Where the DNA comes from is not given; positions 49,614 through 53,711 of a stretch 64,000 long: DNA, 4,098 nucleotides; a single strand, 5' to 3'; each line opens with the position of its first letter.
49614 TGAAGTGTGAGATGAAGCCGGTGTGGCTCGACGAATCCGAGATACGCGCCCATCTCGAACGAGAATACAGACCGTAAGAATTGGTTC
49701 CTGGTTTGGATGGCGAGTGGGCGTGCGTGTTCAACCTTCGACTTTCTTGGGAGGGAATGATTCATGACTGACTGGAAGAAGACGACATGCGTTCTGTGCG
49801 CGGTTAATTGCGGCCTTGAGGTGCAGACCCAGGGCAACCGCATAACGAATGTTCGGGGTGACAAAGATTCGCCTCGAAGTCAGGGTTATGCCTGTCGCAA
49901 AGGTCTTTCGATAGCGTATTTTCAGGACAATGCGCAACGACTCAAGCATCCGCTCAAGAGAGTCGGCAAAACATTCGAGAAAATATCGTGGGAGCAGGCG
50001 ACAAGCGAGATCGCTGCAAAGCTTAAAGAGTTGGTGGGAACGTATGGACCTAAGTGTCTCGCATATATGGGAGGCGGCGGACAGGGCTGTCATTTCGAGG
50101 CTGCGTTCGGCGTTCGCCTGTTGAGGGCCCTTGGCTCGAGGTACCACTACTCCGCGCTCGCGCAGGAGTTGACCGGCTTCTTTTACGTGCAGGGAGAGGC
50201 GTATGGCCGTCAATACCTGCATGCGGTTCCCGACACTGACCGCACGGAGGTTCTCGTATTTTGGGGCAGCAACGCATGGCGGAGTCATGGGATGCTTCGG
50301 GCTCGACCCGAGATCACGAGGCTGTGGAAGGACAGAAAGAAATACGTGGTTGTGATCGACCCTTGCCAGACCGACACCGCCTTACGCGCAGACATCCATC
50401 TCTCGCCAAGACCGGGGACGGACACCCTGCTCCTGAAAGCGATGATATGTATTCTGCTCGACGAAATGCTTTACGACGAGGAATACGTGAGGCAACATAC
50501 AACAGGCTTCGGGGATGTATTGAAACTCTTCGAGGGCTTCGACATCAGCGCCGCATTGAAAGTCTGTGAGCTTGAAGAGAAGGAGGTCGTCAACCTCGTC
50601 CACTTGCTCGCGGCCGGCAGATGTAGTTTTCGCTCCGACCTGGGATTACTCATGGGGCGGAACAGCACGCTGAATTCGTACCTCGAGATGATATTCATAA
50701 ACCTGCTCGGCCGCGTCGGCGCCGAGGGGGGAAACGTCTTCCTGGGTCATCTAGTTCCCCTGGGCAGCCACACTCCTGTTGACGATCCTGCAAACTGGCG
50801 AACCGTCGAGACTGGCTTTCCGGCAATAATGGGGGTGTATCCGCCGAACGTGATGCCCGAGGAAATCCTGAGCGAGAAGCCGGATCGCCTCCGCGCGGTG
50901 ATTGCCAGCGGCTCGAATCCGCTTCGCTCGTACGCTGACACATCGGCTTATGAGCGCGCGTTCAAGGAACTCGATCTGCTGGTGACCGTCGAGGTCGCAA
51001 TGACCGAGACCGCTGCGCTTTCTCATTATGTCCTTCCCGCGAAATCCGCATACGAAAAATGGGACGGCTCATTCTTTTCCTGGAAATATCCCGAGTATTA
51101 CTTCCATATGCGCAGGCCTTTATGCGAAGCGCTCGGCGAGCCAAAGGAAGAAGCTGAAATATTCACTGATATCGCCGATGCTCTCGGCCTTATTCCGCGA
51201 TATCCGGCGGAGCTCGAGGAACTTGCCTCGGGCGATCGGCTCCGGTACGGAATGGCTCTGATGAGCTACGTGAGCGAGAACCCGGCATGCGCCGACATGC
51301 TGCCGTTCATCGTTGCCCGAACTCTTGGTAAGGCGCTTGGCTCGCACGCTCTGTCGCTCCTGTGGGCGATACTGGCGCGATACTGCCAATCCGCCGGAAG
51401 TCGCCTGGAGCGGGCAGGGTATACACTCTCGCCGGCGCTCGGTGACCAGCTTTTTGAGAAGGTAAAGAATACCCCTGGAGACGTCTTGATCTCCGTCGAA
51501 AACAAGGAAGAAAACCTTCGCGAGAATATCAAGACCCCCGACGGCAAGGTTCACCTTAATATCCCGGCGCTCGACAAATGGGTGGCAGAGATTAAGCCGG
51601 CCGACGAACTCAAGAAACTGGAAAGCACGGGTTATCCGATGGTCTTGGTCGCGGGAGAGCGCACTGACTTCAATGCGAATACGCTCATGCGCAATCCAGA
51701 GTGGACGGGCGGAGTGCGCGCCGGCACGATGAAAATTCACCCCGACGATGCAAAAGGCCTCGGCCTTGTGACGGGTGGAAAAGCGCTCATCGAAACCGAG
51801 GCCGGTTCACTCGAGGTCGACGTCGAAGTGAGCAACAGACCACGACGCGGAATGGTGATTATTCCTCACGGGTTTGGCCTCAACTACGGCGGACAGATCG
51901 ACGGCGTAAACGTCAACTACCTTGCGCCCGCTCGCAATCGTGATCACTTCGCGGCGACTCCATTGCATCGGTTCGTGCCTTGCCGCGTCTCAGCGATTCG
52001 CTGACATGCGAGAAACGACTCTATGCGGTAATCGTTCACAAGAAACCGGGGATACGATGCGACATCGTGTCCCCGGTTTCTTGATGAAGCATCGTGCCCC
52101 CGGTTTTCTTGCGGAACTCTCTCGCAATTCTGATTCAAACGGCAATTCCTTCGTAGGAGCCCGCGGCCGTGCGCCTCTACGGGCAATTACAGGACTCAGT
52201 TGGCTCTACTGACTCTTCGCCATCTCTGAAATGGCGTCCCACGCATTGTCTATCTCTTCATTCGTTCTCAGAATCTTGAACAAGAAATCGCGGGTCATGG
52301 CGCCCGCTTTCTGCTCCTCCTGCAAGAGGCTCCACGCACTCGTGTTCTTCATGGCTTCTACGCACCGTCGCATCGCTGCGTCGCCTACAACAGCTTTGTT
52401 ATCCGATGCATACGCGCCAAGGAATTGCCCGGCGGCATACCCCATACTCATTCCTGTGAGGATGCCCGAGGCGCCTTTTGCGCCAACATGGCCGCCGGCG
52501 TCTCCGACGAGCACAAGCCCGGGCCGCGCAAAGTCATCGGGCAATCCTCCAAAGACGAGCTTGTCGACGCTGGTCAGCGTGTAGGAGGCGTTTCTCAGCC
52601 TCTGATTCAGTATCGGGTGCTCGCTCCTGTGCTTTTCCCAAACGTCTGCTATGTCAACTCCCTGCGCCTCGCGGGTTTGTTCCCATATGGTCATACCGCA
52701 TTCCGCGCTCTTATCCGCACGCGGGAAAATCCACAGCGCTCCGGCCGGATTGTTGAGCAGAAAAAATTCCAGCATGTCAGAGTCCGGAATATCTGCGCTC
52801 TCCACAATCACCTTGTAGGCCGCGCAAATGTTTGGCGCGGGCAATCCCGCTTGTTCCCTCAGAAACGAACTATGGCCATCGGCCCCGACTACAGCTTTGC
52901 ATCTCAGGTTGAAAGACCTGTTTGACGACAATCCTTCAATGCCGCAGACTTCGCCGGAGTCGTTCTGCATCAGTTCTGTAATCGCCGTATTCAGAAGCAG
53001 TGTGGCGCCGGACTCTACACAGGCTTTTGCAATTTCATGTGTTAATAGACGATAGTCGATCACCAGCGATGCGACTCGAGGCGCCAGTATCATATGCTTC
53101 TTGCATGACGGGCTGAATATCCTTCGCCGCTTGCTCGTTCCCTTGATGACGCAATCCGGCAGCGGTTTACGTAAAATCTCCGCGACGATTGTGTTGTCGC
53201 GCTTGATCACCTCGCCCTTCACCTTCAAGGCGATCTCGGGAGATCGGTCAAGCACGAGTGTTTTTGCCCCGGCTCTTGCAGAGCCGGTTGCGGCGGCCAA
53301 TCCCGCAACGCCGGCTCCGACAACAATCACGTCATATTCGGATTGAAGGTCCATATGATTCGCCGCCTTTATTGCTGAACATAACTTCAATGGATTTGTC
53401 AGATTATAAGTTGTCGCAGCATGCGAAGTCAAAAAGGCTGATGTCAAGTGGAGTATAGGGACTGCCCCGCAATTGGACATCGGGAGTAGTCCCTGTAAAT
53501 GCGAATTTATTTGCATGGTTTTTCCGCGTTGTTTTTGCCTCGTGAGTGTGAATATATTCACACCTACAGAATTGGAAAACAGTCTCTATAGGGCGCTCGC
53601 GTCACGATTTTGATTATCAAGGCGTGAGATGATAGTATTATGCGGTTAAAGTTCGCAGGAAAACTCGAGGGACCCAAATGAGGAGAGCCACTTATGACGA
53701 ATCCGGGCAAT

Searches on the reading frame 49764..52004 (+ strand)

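Call 48: search_protein_families(library=pfam, proteins=[window:49764-52004:+], max_evalue=0.00001)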
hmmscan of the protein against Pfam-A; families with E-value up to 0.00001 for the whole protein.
window:49764-52004:+ (746 aa): 3 families
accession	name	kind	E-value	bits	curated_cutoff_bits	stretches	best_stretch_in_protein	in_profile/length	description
PF00384.28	Molybdopterin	-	2.7e-30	106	24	1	59-472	1-352/353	Molybdopterin oxidoreductase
PF04879.21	Molybdop_Fe4S4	-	4.2e-15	55.9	22.7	1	4-54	3-53/55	Molybdopterin oxidoreductase Fe4S4 domain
PF01568.27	Molydop_binding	-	4.5e-14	52.8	26.8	1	628-734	3-105/110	Molydopterin dinucleotide binding domain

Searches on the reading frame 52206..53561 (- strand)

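Call 48: search_protein_families(library=pfam, proteins=[window:52206-53561:-], max_evalue=0.00001)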
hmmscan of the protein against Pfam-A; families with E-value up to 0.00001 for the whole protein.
window:52206-53561:- (451 aa): 7 families
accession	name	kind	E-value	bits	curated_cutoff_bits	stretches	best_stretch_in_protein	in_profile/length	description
PF01494.25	FAD_binding_3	-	3e-15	56.7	22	1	75-383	1-320/349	FAD binding domain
PF01266.30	DAO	-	9e-14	52.2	27.9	1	167-364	145-335/353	FAD dependent oxidoreductase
PF12831.13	FAD_oxidored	-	1.1e-09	38.5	27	1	77-232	1-148/416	FAD dependent oxidoreductase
PF00890.30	FAD_binding_2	-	6e-08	32.7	20.4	1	77-109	1-33/414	FAD binding domain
PF01134.28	GIDA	-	3.6e-06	26.7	22.1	1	77-153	1-40/391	Glucose inhibited division protein A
PF22578.2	GGR_cat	-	4.7e-06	26.8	27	0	246-301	3-60/88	Geranylgeranyl reductase catalytic domain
PF07992.20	Pyr_redox_2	-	8.5e-06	25.8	26.1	0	76-233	1-112/291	Pyridine nucleotide-disulphide oxidoreductase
